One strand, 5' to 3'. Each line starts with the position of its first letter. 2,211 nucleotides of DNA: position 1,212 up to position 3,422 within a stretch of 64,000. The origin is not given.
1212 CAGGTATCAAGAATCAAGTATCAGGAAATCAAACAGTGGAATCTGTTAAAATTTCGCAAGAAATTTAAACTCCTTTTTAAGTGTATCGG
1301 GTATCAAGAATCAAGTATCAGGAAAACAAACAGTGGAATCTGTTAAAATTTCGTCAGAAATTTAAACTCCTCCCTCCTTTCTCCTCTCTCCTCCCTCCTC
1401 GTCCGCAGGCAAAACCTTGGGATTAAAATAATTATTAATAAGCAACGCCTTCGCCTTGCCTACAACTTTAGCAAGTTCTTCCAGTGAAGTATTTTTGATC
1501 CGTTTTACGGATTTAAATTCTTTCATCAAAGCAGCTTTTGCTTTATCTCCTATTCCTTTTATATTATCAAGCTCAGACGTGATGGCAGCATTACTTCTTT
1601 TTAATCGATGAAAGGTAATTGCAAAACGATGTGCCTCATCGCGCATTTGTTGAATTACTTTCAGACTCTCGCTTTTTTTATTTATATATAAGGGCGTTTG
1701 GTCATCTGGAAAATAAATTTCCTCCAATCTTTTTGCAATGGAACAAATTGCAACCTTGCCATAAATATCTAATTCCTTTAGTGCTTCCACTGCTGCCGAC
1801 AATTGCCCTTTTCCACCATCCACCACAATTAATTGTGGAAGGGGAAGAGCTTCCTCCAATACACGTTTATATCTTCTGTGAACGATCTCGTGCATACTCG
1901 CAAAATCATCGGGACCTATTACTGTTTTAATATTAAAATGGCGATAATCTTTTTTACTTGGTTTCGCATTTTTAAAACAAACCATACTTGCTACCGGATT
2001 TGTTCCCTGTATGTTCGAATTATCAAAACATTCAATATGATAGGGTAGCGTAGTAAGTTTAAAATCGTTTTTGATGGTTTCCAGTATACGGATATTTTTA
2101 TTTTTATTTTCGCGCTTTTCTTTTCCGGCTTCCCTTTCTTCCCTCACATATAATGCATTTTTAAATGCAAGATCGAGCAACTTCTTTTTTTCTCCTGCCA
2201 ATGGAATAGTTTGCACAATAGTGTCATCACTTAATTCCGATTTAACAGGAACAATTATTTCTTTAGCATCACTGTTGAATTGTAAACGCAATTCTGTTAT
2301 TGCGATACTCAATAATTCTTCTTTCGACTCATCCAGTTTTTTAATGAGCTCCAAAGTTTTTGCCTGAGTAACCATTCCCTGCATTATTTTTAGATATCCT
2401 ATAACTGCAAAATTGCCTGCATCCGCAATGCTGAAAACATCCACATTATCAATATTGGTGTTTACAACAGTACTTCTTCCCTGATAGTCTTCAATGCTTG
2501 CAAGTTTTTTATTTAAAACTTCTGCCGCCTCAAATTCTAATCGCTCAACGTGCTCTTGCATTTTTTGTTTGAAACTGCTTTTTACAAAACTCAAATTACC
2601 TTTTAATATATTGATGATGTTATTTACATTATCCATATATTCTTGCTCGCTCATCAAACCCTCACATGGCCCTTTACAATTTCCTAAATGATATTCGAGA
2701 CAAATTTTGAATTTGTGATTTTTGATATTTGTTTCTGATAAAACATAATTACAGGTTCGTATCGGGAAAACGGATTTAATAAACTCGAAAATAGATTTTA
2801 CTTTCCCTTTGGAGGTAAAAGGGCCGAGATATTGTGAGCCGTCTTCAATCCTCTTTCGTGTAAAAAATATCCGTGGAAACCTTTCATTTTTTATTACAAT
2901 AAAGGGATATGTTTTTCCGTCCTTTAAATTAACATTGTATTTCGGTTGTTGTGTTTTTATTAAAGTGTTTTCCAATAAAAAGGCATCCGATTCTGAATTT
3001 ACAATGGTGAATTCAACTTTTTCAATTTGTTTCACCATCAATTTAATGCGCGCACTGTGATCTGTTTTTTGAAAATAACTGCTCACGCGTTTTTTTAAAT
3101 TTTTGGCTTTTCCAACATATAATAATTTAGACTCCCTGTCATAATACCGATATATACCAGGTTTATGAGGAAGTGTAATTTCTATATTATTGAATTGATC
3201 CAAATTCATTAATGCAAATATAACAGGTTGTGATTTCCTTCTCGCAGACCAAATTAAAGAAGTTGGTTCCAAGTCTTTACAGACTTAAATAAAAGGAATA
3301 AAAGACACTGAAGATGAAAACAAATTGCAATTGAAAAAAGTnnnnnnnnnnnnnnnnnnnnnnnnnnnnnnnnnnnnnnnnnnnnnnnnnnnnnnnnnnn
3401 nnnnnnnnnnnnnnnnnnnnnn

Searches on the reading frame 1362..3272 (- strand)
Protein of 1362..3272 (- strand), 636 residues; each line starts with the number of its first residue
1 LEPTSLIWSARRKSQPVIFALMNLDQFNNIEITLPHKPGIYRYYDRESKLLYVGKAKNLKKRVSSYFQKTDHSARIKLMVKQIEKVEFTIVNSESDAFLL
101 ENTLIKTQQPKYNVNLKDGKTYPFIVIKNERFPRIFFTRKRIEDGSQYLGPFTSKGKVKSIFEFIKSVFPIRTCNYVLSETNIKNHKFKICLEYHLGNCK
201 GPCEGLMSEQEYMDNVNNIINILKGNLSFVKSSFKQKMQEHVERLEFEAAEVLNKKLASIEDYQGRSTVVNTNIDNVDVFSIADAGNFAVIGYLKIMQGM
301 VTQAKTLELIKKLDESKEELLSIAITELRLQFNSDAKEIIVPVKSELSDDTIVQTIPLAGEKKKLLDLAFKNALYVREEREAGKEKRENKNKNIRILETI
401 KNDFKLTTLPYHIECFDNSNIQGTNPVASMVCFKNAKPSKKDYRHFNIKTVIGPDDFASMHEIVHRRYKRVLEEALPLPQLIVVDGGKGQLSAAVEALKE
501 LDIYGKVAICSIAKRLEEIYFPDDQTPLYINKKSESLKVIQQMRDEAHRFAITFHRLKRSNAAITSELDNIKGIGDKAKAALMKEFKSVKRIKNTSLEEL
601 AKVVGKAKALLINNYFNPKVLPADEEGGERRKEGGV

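Call 55: search_protein_families(library=pfam, proteins=[window:1362-3272:-], max_evalue=0.01)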
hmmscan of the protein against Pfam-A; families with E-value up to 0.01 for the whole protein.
window:1362-3272:- (636 aa): 5 families
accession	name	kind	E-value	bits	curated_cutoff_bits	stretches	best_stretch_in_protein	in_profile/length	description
PF08459.17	UvrC_RNaseH_dom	-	3.8e-57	193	22.3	1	402-552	2-159/159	UvrC RNAse H endonuclease domain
PF01541.30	GIY-YIG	-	1.3e-12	48.3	22.6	1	38-113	2-78/78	GIY-YIG catalytic domain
PF22920.2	UvrC_RNaseH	-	1.5e-11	44.6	24.3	1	276-379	1-115/116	UvrC Ribonuclease H-like domain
PF12826.13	HHH_2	-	1.5e-05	25.5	27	1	571-617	8-56/64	Helix-hairpin-helix motif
PF14520.12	HHH_5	-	4.8e-05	24.2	27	1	567-609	3-48/57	Helix-hairpin-helix domain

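Call 69: find_encoding_contigs(protein=window:1362-3209:-, flank=10000, max_places=8)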
Protein window:1362-3209:- (615 aa): 12 contigs read that carry it; 8 places shown.
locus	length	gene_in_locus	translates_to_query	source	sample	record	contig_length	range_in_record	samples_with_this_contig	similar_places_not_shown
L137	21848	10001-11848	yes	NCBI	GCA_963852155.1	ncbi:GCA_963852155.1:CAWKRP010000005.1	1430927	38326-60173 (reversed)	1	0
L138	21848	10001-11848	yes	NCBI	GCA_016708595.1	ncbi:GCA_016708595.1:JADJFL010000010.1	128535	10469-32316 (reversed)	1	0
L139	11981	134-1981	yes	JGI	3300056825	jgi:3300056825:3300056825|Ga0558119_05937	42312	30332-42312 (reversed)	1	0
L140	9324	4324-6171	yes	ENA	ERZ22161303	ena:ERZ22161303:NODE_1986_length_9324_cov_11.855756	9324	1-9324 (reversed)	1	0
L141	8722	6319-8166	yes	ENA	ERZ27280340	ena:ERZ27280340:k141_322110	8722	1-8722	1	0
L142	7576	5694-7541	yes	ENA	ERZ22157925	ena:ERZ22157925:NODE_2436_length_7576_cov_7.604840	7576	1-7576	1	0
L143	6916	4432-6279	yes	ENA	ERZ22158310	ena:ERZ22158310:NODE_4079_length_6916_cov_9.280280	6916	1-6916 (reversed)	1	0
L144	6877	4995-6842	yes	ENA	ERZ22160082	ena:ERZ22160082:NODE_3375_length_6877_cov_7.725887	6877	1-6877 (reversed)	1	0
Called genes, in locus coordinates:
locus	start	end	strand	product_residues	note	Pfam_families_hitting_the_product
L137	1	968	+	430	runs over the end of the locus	-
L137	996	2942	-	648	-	PF01433:Peptidase_M1, PF18962:Por_Secre_tail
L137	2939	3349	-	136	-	-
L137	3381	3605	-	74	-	PF09527:ATPase_gene1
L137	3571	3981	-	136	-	PF04519:Bactofilin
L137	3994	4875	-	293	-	PF01551:Peptidase_M23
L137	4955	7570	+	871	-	PF09976:TPR_21 (faint), PF07719:TPR_2 (faint), PF13174:TPR_6 (faint), PF13181:TPR_8 (faint), PF13432:TPR_16 (faint)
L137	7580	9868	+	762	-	PF00912:Transgly, PF28500:PBP_middle, PF00905:Transpeptidase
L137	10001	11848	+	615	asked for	PF01541:GIY-YIG, PF27096:UvrC_M, PF22920:UvrC_RNaseH, PF08459:UvrC_RNaseH_dom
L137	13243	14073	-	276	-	PF19841:GldN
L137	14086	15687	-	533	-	PF12081:GldM_1st, PF21601:GldM_2nd, PF21602:GldM_3rd, PF12080:GldM_4th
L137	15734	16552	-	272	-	PF22827:GldL_N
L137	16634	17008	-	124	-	PF03781:FGE-sulfatase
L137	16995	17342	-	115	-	PF03781:FGE-sulfatase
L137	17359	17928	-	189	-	PF03781:FGE-sulfatase (weak)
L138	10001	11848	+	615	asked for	PF01541:GIY-YIG, PF27096:UvrC_M, PF22920:UvrC_RNaseH, PF08459:UvrC_RNaseH_dom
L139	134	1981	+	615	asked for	PF01541:GIY-YIG, PF27096:UvrC_M, PF22920:UvrC_RNaseH, PF08459:UvrC_RNaseH_dom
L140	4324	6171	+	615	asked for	PF01541:GIY-YIG, PF27096:UvrC_M, PF22920:UvrC_RNaseH, PF08459:UvrC_RNaseH_dom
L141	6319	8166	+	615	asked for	PF01541:GIY-YIG, PF27096:UvrC_M, PF22920:UvrC_RNaseH, PF08459:UvrC_RNaseH_dom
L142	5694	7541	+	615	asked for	PF01541:GIY-YIG, PF27096:UvrC_M, PF22920:UvrC_RNaseH, PF08459:UvrC_RNaseH_dom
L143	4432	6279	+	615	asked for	PF01541:GIY-YIG, PF27096:UvrC_M, PF22920:UvrC_RNaseH, PF08459:UvrC_RNaseH_dom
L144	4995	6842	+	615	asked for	PF01541:GIY-YIG, PF27096:UvrC_M, PF22920:UvrC_RNaseH, PF08459:UvrC_RNaseH_dom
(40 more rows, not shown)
